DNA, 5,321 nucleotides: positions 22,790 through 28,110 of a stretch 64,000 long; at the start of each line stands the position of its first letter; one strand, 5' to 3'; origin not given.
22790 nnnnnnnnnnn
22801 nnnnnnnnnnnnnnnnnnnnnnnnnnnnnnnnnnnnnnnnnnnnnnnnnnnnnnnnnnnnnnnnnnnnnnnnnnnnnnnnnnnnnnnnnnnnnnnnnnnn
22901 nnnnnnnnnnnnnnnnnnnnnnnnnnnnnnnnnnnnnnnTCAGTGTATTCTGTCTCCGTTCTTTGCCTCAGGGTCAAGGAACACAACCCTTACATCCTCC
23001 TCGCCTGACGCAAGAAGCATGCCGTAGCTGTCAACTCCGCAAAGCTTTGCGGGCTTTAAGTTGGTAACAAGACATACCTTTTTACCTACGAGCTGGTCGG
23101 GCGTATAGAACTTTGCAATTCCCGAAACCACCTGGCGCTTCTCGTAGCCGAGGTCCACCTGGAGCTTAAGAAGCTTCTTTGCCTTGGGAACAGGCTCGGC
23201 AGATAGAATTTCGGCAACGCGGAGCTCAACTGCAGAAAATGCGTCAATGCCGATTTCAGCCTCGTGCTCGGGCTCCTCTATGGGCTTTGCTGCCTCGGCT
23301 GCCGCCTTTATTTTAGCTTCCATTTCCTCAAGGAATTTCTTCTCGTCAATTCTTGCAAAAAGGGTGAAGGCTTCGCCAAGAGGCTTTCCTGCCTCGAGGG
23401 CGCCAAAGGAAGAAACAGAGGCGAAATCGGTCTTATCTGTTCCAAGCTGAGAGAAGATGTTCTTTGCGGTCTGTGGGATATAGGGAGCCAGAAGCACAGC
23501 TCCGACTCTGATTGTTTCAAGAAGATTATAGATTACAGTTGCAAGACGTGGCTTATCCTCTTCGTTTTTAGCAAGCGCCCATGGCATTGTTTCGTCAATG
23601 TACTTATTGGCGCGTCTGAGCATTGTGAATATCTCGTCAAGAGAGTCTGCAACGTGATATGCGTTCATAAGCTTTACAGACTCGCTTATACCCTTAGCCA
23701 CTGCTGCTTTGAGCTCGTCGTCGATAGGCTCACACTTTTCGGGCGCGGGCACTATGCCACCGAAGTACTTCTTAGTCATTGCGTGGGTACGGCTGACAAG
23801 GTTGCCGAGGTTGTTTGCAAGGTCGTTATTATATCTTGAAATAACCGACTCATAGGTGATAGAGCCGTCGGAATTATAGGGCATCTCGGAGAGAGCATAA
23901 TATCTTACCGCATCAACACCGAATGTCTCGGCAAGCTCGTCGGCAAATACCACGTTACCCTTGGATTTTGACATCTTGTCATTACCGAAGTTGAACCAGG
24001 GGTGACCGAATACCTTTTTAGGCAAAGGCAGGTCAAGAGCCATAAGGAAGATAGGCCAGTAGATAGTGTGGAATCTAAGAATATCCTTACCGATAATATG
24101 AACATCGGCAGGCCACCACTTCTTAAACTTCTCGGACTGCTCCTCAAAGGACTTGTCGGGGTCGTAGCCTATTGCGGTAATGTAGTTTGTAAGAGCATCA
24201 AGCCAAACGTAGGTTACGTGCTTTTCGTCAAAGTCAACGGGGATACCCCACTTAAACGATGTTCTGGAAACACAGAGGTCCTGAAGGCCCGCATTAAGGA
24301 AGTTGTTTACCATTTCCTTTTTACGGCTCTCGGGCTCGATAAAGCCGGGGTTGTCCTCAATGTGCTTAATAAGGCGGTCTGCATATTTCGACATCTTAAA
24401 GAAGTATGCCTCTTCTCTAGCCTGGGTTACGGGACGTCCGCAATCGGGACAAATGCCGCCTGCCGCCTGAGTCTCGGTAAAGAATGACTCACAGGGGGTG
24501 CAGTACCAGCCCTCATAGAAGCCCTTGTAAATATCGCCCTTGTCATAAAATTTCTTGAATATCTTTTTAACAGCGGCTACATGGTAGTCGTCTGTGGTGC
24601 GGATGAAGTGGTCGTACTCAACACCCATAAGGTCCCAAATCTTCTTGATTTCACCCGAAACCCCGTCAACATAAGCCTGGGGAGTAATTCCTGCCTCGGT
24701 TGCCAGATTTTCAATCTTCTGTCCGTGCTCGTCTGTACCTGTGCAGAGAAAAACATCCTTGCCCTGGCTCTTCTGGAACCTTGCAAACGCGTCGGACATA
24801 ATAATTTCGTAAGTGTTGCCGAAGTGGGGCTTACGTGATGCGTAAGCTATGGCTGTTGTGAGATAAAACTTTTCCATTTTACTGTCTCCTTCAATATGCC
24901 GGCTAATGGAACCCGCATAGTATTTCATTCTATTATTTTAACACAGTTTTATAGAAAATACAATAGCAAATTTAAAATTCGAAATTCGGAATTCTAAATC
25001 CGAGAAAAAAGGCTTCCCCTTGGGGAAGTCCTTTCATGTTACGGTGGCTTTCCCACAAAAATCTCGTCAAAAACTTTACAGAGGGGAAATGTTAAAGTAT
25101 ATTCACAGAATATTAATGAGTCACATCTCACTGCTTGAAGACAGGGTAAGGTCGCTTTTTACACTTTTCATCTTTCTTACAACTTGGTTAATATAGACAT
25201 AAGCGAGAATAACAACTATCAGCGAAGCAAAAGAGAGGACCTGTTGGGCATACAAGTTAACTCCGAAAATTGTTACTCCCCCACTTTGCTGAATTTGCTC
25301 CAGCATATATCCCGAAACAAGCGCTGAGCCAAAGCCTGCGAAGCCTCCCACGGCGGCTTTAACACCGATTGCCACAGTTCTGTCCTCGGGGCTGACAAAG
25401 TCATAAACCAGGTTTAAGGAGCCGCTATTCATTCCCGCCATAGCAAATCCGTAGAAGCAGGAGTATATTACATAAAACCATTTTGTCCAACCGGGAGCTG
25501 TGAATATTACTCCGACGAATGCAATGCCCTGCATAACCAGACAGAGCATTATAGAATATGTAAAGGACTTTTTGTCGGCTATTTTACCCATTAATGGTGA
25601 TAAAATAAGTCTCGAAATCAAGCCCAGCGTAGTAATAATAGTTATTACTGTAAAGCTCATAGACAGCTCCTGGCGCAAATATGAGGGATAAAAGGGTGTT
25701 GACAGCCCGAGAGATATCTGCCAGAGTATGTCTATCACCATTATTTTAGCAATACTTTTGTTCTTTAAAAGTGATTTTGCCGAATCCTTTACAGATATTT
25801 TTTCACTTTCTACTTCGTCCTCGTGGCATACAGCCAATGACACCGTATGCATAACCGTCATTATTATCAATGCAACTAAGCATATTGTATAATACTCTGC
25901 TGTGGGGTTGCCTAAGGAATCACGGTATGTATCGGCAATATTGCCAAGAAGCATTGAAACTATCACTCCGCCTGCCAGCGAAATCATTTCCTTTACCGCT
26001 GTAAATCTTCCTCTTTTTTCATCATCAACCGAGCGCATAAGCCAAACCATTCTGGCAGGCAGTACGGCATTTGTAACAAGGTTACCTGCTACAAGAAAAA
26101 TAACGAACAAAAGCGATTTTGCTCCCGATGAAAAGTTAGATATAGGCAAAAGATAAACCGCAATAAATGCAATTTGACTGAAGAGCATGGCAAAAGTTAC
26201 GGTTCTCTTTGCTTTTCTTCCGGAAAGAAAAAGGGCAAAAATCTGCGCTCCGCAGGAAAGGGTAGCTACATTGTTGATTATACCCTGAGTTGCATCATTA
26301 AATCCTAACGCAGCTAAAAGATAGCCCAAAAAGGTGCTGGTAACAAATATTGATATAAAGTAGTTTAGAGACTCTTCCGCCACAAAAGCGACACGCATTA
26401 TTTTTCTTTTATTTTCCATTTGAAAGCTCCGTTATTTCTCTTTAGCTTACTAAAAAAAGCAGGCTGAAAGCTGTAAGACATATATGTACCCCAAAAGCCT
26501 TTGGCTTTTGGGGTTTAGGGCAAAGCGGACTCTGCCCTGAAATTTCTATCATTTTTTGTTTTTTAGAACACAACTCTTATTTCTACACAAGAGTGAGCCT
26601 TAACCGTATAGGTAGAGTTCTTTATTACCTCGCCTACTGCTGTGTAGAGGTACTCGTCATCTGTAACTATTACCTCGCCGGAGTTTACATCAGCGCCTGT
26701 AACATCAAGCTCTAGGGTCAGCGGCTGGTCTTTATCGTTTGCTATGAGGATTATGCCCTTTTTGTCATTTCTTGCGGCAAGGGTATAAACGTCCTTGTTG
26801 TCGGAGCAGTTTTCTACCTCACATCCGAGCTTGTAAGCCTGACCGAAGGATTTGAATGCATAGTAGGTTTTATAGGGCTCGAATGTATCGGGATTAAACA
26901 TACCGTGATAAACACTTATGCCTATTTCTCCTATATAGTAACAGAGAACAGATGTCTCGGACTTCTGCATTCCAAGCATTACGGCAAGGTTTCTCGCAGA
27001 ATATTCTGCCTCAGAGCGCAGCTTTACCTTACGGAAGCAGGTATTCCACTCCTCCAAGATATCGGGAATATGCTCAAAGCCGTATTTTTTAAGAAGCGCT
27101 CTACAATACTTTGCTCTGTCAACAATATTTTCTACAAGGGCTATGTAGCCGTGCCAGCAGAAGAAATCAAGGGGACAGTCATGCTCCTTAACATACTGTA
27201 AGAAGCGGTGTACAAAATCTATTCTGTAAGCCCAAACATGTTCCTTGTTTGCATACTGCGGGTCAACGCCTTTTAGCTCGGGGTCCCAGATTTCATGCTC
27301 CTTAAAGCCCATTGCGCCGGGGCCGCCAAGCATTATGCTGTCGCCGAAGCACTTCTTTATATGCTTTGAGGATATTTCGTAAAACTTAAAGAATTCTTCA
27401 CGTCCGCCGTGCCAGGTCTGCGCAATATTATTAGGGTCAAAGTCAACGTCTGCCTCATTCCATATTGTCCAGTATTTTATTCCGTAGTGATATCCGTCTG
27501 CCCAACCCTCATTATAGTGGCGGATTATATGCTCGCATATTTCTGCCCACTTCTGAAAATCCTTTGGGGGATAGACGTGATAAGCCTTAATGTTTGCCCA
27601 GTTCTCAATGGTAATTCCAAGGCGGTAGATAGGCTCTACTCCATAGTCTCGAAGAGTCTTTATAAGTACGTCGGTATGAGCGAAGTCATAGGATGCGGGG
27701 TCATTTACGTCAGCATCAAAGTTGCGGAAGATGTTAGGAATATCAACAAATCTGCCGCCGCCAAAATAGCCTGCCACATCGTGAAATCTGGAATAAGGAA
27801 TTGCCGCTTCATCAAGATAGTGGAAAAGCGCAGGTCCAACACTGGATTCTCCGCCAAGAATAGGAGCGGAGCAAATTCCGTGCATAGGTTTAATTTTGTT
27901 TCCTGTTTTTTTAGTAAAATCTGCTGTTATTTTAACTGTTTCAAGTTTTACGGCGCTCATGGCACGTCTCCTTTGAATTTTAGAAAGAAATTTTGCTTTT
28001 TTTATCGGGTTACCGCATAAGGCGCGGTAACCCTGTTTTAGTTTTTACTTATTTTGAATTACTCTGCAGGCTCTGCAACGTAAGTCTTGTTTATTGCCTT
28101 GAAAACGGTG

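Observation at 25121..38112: Locus B: the same cassette in permuted order, inside a PocR-AraC / GH-A hydrolase / MFS transporter unit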

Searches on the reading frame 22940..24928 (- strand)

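Call 8: search_protein_families(library=pfam, proteins=[window:22940-24928:-], max_evalue=0.01)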
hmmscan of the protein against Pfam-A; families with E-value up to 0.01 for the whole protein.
window:22940-24928:- (662 aa): 7 families
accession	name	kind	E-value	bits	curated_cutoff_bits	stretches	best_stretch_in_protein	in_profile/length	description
PF09334.17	tRNA-synt_1g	-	2.2e-108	362.9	20.1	2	171-381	180-390/391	tRNA synthetases class I (M)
PF01588.26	tRNA_bind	-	3.9e-29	101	27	1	569-659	1-95/96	Putative tRNA binding domain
PF00133.28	tRNA-synt_1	-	1.3e-27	97.1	22.7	2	13-232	17-244/414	tRNA synthetases class I (I, L, M and V)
PF19303.5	Anticodon_3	-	3.6e-14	53.4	23.5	1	393-532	1-140/152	Anticodon binding domain of methionyl tRNA ligase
PF01406.26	tRNA-synt_1e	-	2.2e-07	31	27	1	304-348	239-283/301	tRNA synthetases class I (C) catalytic domain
PF01921.24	tRNA-synt_1f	-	4.5e-05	23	27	1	278-372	239-334/360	tRNA synthetases class I (K)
PF08264.19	Anticodon_1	-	9.4e-05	22.8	25.1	1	410-499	8-97/148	Anticodon-binding domain of tRNA ligase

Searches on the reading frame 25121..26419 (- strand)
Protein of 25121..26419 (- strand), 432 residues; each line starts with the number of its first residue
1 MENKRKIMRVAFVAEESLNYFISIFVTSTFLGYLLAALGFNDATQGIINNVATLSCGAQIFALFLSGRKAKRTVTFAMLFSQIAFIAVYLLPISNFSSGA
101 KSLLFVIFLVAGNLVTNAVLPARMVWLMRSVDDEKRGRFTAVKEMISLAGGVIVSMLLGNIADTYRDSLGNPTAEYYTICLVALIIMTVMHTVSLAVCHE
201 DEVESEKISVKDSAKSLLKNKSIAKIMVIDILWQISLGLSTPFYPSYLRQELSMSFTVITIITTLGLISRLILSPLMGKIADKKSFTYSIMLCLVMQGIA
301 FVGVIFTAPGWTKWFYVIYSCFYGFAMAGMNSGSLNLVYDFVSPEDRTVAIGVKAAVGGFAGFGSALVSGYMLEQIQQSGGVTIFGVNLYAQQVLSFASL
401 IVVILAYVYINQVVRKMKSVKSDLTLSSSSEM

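Call 5: search_protein_families(library=pfam, proteins=[window:25121-26419:-], max_evalue=0.01)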
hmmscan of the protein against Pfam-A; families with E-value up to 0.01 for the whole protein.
window:25121-26419:- (432 aa): 2 families
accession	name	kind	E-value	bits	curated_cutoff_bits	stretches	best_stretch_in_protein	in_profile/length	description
PF07690.21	MFS_1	-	4.5e-26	92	33.4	2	235-389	10-154/347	Major Facilitator Superfamily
PF13347.12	MFS_2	-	3e-11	42.9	27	1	78-332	71-333/427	MFS/sugar transport protein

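Call 6: search_protein_families(library=ncbifam, proteins=[window:25121-26419:-], max_evalue=0.01)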
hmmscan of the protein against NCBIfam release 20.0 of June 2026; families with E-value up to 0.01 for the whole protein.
window:25121-26419:- (432 aa): 1 family
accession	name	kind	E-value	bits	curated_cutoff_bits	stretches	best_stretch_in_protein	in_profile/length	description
NF038246.1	bile_salt_MFS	equivalog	0.006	15.5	400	0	241-417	25-189/408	conjugated bile salt MFS transporter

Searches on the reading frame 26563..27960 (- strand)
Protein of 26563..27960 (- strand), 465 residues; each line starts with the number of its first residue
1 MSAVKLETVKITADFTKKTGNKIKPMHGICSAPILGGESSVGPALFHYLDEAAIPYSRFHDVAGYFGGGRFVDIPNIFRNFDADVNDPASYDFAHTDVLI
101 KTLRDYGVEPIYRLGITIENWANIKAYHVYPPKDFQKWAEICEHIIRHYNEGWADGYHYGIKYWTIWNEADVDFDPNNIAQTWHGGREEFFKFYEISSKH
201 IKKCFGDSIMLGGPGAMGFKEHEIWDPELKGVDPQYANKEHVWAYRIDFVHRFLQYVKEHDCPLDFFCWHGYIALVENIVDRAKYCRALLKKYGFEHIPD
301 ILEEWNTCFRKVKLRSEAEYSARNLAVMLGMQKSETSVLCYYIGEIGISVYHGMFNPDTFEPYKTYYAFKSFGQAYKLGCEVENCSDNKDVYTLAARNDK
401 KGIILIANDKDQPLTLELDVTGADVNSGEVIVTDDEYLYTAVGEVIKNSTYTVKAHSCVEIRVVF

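Call 5: search_protein_families(library=pfam, proteins=[window:26563-27960:-], max_evalue=0.01)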
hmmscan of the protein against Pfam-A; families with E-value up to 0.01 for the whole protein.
window:26563-27960:- (465 aa): 1 family
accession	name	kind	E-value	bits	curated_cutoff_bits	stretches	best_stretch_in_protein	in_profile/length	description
PF01229.23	Glyco_hydro_39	-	1e-14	54.7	26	1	73-313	59-279/472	Glycosyl hydrolases family 39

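Call 6: search_protein_families(library=ncbifam, proteins=[window:26563-27960:-], max_evalue=0.01)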
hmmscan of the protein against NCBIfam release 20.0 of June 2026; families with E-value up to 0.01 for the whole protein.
window:26563-27960:- (465 aa): 1 family
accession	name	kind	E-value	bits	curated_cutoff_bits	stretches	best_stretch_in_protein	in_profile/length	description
NF042992.1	alph1,4rhamsidase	equivalog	0.0014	17.5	850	1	130-205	145-212/471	alpha-1,4-L-rhamnosidase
